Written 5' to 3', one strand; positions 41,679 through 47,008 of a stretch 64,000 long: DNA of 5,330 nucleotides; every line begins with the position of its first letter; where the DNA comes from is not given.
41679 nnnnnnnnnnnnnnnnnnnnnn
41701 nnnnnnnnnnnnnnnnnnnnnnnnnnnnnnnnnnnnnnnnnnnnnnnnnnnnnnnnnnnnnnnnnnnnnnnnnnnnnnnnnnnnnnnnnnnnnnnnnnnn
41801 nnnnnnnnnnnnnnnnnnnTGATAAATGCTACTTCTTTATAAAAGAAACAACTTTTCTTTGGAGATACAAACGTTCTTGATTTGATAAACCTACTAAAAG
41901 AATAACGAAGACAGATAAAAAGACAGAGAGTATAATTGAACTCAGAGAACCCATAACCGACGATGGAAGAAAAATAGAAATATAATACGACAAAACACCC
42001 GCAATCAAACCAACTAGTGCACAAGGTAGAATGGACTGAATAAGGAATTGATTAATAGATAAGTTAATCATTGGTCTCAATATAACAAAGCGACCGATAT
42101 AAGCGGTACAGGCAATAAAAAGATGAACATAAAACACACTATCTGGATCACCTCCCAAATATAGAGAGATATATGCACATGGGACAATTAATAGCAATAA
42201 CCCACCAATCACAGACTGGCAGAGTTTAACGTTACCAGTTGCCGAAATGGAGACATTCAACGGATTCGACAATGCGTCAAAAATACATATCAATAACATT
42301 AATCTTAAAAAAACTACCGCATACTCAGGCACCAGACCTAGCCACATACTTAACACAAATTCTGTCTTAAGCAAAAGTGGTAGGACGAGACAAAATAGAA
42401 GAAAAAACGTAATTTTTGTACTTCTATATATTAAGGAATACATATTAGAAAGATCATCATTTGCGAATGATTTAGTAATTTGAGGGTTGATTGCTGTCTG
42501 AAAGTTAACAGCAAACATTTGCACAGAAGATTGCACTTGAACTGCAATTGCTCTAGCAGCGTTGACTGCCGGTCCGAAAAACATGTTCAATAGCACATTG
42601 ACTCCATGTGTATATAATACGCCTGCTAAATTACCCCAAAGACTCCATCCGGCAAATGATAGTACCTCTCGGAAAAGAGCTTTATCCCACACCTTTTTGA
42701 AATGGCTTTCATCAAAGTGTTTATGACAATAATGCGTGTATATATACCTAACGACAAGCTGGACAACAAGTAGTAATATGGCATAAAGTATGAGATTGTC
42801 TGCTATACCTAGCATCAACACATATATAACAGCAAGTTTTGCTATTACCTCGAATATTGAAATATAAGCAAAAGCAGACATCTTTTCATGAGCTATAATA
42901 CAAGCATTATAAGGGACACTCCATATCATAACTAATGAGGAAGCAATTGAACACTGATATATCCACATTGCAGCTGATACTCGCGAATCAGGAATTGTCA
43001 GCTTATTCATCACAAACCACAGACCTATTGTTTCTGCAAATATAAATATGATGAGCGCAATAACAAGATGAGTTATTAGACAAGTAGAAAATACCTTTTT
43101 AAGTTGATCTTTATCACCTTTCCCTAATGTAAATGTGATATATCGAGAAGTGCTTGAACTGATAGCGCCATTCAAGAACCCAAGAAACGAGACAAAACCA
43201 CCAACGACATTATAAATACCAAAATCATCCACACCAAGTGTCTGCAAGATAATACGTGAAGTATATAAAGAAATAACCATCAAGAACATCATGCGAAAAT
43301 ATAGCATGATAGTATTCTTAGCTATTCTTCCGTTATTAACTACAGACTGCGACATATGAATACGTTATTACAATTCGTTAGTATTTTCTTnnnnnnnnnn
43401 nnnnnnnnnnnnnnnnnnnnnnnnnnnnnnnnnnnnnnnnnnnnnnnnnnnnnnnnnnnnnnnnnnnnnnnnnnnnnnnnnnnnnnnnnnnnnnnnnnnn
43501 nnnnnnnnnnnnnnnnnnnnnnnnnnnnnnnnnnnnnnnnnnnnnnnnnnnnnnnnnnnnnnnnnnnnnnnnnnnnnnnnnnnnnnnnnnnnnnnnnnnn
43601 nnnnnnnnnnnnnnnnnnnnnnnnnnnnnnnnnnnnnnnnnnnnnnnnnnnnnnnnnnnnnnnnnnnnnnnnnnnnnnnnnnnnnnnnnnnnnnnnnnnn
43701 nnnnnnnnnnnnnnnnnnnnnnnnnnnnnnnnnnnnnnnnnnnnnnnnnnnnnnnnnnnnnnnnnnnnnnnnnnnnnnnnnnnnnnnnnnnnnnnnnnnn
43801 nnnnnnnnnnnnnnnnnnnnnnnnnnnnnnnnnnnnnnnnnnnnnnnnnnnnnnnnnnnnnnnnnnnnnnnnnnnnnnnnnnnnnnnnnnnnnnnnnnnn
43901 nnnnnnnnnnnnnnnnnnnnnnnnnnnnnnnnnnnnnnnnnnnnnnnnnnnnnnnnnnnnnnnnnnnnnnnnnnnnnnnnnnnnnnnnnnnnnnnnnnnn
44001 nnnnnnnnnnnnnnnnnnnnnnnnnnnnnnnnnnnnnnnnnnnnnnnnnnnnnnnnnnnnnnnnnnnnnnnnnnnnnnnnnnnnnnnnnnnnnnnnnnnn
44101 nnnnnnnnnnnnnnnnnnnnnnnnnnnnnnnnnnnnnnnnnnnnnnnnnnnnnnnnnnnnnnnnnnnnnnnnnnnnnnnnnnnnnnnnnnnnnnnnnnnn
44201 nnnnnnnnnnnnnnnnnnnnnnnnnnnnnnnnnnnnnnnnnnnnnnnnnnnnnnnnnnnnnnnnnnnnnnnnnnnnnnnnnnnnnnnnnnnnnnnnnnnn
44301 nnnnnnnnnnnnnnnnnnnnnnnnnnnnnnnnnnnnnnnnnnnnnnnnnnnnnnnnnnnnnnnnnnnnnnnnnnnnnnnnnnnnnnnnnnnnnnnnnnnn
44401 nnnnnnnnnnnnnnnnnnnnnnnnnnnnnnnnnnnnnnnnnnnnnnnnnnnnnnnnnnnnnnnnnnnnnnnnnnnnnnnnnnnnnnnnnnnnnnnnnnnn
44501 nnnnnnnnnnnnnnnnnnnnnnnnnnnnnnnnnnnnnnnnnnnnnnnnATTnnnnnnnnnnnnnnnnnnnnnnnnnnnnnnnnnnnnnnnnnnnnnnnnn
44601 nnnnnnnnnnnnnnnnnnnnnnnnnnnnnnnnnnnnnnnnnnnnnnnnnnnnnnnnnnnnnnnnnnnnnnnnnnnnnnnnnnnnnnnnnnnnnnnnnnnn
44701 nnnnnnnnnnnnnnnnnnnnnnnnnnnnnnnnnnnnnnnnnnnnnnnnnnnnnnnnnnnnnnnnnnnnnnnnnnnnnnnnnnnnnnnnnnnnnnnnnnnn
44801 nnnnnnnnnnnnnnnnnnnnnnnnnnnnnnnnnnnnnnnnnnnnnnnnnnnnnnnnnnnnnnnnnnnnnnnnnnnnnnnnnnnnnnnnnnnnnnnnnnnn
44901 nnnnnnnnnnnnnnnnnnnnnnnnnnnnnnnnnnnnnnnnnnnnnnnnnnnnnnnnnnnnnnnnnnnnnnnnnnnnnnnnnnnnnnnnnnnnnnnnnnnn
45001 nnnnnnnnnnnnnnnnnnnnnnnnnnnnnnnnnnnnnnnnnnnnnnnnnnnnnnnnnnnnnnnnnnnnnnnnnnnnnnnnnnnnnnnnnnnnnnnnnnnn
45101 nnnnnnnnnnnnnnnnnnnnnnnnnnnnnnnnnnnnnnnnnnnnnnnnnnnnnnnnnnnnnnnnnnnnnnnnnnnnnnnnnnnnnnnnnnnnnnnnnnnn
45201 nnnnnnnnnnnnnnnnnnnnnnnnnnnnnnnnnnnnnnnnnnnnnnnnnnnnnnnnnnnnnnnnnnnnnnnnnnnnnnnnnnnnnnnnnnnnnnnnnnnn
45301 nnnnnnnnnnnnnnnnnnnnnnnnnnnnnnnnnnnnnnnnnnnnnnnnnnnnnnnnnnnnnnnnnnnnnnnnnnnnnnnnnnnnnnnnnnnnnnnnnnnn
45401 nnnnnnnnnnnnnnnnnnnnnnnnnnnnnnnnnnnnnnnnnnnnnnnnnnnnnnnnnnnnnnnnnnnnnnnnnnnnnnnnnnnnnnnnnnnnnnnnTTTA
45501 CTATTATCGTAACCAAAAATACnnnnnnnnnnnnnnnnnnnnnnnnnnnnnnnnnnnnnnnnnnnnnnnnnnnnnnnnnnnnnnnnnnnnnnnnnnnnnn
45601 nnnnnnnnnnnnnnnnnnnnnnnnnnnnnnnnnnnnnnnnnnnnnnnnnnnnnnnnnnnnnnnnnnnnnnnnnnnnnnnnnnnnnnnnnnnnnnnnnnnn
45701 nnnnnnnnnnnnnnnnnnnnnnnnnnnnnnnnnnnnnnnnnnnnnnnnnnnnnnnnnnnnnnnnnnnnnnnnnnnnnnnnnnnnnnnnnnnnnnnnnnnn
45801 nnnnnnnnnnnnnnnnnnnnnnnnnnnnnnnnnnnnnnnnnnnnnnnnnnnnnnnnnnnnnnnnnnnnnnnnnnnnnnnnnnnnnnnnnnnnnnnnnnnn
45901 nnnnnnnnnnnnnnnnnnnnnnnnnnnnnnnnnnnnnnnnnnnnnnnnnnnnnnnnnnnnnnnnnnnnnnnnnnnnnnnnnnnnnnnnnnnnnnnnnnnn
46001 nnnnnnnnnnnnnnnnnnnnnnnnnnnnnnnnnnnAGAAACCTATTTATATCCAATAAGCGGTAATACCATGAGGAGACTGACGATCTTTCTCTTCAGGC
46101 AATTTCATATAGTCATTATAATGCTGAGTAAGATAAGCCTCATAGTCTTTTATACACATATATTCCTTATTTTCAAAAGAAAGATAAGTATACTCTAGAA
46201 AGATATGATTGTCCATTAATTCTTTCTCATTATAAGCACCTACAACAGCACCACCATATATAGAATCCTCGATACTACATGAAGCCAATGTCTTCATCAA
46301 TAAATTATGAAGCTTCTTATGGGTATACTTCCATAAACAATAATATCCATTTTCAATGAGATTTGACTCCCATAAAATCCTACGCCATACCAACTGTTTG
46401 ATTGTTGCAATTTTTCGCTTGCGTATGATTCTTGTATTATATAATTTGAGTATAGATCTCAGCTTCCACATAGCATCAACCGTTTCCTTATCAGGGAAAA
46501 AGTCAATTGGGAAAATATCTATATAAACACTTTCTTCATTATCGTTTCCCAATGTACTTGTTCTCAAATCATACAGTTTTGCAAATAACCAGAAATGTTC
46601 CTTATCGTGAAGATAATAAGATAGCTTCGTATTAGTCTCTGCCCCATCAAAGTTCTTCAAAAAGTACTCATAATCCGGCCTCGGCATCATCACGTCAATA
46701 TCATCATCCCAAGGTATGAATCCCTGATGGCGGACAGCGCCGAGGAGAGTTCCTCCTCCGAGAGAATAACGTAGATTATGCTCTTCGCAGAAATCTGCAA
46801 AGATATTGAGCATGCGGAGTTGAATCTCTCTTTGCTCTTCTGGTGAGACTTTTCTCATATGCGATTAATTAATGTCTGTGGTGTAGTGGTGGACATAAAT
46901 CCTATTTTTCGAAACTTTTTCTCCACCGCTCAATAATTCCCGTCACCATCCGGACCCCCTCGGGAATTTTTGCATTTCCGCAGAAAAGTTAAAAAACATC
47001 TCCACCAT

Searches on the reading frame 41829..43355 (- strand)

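Call 69: search_protein_families(library=pfam, max_evalue=0.00001, proteins=[window:41829-43355:-])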
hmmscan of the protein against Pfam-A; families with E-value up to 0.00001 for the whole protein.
window:41829-43355:- (508 aa): 1 family
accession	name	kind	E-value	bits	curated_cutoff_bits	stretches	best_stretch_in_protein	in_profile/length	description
PF01554.23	MatE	-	3.8e-06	27.1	24.9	0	22-179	5-161/161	MatE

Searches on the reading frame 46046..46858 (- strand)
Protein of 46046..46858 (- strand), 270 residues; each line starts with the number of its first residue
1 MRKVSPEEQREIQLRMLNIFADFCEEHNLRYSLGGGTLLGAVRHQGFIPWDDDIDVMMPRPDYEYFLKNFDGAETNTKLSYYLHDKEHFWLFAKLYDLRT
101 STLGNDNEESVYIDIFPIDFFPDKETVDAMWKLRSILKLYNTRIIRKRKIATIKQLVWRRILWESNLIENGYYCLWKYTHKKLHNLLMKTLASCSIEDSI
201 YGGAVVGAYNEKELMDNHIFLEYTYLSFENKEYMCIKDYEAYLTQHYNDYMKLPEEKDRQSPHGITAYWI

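Call 69: search_protein_families(library=pfam, max_evalue=0.00001, proteins=[window:46046-46858:-])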
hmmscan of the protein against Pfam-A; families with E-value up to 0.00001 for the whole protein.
window:46046-46858:- (270 aa): 1 family
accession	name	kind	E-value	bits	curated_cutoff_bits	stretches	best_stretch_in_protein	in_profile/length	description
PF04991.19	LicD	-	2.9e-47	162.1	22.6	1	24-247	1-226/227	LicD family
